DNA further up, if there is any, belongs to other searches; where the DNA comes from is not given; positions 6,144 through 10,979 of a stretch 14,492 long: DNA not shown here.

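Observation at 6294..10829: Membrane-anchored 1511-aa Upf1/DNA2-like SF1 helicase with a large predicted extracytoplasmic N-terminal domain: candidate novel sensor-helicase or defence protein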

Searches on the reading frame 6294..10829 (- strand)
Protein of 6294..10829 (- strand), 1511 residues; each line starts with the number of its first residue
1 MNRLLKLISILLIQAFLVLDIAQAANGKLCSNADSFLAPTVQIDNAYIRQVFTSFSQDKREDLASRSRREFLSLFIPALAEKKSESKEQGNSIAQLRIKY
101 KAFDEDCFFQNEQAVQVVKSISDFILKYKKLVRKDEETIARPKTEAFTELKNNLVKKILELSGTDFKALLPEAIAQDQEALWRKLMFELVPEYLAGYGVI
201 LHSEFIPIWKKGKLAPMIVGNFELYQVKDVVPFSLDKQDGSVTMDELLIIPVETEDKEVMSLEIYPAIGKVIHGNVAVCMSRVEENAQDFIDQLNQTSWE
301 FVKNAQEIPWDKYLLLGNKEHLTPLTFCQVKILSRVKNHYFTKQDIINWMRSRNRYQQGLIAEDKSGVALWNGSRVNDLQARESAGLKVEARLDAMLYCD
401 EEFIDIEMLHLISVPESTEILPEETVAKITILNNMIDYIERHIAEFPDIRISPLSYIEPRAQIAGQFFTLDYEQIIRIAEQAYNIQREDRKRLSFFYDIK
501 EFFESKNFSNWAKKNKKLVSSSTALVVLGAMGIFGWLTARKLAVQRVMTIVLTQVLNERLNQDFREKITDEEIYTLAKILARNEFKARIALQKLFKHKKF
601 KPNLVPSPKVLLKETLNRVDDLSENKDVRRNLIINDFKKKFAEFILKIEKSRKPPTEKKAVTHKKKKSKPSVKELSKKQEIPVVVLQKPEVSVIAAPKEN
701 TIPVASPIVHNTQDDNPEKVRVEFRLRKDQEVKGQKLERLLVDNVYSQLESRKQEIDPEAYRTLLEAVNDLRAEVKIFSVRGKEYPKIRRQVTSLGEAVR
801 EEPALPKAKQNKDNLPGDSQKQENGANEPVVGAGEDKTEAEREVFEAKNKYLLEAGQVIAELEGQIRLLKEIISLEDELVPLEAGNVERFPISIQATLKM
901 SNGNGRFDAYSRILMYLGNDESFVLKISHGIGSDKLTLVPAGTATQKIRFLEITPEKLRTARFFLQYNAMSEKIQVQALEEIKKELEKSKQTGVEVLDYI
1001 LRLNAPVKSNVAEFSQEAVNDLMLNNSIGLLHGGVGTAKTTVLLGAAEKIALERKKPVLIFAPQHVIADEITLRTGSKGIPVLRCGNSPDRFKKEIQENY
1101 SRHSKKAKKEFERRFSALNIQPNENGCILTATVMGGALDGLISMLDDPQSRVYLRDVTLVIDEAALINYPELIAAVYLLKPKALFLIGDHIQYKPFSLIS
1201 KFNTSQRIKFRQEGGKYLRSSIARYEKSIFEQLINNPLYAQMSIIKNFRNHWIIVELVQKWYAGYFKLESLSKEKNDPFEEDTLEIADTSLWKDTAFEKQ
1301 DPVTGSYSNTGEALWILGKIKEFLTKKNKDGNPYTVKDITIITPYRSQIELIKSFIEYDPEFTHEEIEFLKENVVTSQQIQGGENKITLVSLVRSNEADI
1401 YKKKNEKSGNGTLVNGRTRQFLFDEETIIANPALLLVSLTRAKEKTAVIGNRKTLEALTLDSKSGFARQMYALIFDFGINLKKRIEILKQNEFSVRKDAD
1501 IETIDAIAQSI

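Call 5: search_protein_families(library=pfam, proteins=[window:6294-10829:-], max_evalue=1)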
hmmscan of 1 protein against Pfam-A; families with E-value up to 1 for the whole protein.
window:6294-10829:- (1511 aa): 5 families
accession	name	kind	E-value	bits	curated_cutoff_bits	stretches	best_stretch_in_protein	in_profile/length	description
PF13087.12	AAA_12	-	1.8e-22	80.3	27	1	1225-1453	1-195/195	AAA domain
PF13245.12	AAA_19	-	4e-07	30.7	25.1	1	1016-1193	2-129/134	AAA domain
PF13086.12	AAA_11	-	5.4e-07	30.1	27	1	1016-1108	7-113/257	AAA domain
PF13604.12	AAA_30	-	2.4e-05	24.6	27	1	1017-1194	8-129/191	AAA domain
PF01443.25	Viral_helicase1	-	0.00073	19.9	21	0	1158-1204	62-113/228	Viral superfamily 1 RNA helicase core domain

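Call 6: search_protein_families(library=padloc, proteins=[window:6294-10829:-], max_evalue=1)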
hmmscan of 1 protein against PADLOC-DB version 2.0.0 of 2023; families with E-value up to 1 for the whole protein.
window:6294-10829:- (1511 aa): 3 families
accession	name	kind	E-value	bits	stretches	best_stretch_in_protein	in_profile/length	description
PDLC03920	MkoA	-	2.8e-21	73.6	1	978-1458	677-1082/1112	-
PDLC02707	PbeA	-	2.4e-06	24.4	1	981-1110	223-354/672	PbeA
PDLC02704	PbeA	-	1.7e-05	21.5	1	974-1109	223-358/682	PbeA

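Call 7: search_protein_families(library=ncbifam, proteins=[window:6294-10829:-], max_evalue=1)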
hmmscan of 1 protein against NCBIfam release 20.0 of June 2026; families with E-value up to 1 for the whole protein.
window:6294-10829:- (1511 aa): 3 families
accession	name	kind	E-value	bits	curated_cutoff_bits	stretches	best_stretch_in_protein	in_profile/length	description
NF040671.1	PLuB_AAA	exception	3.7e-16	57.7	999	1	1009-1430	814-1236/1256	PLuB system helicase-like protein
TIGR04095.1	dnd_restrict_1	equivalog_domain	0.00025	20.2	600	1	1005-1109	3-108/451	DNA phosphorothioation system restriction enzyme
TIGR03117.2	cas_csf4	equivalog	0.0071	14.5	400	1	985-1068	106-189/800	type IV CRISPR-associated DEAD/DEAH-box helicase Csf4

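Call 8: find_homologous_proteins(query=window:6294-10829:-)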
Query window:6294-10829:- (1511 aa): 1 proteins with E <= 0.001 among 8000 candidates.
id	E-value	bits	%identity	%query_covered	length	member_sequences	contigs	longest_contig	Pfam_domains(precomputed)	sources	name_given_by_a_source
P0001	0.0e+0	3326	100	100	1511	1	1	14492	PF13087.13,PF13086.13,PF13604.13,PF13245.13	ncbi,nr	ncbi:MAG: AAA family ATPase [Candidatus Omnitrophica bacterium]|nr:AAA family ATPase [Candidatus Omn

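Call 10: search_solved_structures(query=window:6294-10829:-, max_evalue=0.01, show_alignments=1)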
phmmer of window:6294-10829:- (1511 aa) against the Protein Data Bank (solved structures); distinct sequences matched with E-value up to 0.01: 10.
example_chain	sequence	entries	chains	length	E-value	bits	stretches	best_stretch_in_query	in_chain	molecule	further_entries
4b3g_A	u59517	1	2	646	2.9e-06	28.4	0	1092-1200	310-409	DNA-BINDING PROTEIN SMUBP-2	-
4b3f_X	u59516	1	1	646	3e-06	28.4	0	1092-1200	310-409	DNA-BINDING PROTEIN SMUBP-2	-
2xzo_A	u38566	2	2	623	4.8e-06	27.7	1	991-1201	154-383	REGULATOR OF NONSENSE TRANSCRIPTS 1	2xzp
2gjk_A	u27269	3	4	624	4.8e-06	27.7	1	991-1201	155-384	Regulator of nonsense transcripts 1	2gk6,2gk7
6ej5_A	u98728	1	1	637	5.3e-06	27.5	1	991-1201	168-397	Regulator of nonsense transcripts 1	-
2wjv_A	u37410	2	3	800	1.3e-05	26.2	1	992-1201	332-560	REGULATOR OF NONSENSE TRANSCRIPTS 1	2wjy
9qwn_A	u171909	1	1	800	2.4e-05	25.4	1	1015-1201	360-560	Isoform 2 of Regulator of nonsense transcripts 1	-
8rd3_A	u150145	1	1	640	0.0007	20.5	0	1017-1196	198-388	ATP-dependent helicase NAM7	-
2xzl_A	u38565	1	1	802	0.0018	19.1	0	1017-1198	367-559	ATP-DEPENDENT HELICASE NAM7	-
9qdq_A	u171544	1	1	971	0.0034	18.2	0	1017-1196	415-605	ATP-dependent helicase NAM7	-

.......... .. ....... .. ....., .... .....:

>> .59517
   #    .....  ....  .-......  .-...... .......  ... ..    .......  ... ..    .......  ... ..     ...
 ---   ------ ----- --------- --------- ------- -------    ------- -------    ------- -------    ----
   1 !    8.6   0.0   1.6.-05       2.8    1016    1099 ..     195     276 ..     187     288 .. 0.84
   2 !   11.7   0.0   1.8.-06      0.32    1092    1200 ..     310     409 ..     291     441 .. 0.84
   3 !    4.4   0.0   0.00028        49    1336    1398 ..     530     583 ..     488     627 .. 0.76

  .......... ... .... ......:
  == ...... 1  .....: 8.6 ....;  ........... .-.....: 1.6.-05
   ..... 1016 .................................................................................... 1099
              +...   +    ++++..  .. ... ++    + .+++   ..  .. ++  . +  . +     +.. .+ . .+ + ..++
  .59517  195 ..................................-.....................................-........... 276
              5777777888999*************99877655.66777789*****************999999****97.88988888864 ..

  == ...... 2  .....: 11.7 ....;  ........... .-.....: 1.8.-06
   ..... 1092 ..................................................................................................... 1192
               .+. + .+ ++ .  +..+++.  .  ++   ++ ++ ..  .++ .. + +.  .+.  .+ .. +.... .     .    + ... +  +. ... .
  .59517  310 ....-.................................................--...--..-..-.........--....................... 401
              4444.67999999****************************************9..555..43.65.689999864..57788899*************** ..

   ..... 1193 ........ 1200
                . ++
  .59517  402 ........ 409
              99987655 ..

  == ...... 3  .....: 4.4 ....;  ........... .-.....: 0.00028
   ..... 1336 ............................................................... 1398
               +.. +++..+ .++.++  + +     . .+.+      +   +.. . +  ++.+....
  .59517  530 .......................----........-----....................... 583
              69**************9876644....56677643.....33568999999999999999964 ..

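Call 21: search_protein_families(library=phrogs, proteins=[window:6294-10829:-], max_evalue=0.1)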
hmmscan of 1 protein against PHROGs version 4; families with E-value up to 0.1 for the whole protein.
window:6294-10829:- (1511 aa): 1 family
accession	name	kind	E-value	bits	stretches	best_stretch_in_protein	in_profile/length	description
phrog_25411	-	unknown function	3.1e-12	46.9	1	1015-1458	219-605/627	-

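Call 94: search_dna_similar(query=window:6294-10829:-, collection=plasmids, mode=protein, max_rows=10)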
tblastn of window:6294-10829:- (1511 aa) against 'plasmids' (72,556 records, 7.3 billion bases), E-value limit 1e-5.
Records with a match: 2; places in all: 2; records where one place covers at least 80% of the query: 0.
Best place of each record, by identity: <60% 2.
By first word of the organism name: Parabacteroides 1; Phocaeicola 1.
By predicted mobility (MOB-suite, as given by PLSDB): non-mobilizable 2.
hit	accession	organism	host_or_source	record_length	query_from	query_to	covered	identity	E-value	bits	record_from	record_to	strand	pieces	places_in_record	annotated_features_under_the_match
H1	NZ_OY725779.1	Parabacteroides distasonis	-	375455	1006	1487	32%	24.6%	2e-13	84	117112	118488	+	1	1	AAA domain-containing protein | Cof-type HAD-IIB family hydrolase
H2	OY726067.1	Phocaeicola massiliensis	-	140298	1016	1397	25%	24.2%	2e-11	77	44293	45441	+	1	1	none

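Call 95: search_dna_similar(query=window:6294-10829:-, collection=phages, mode=protein, max_rows=10)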
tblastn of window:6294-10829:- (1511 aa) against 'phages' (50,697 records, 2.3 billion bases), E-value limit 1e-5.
No match.

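Call 102: find_encoding_contigs(protein=P0001, flank=10000, max_places=3)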
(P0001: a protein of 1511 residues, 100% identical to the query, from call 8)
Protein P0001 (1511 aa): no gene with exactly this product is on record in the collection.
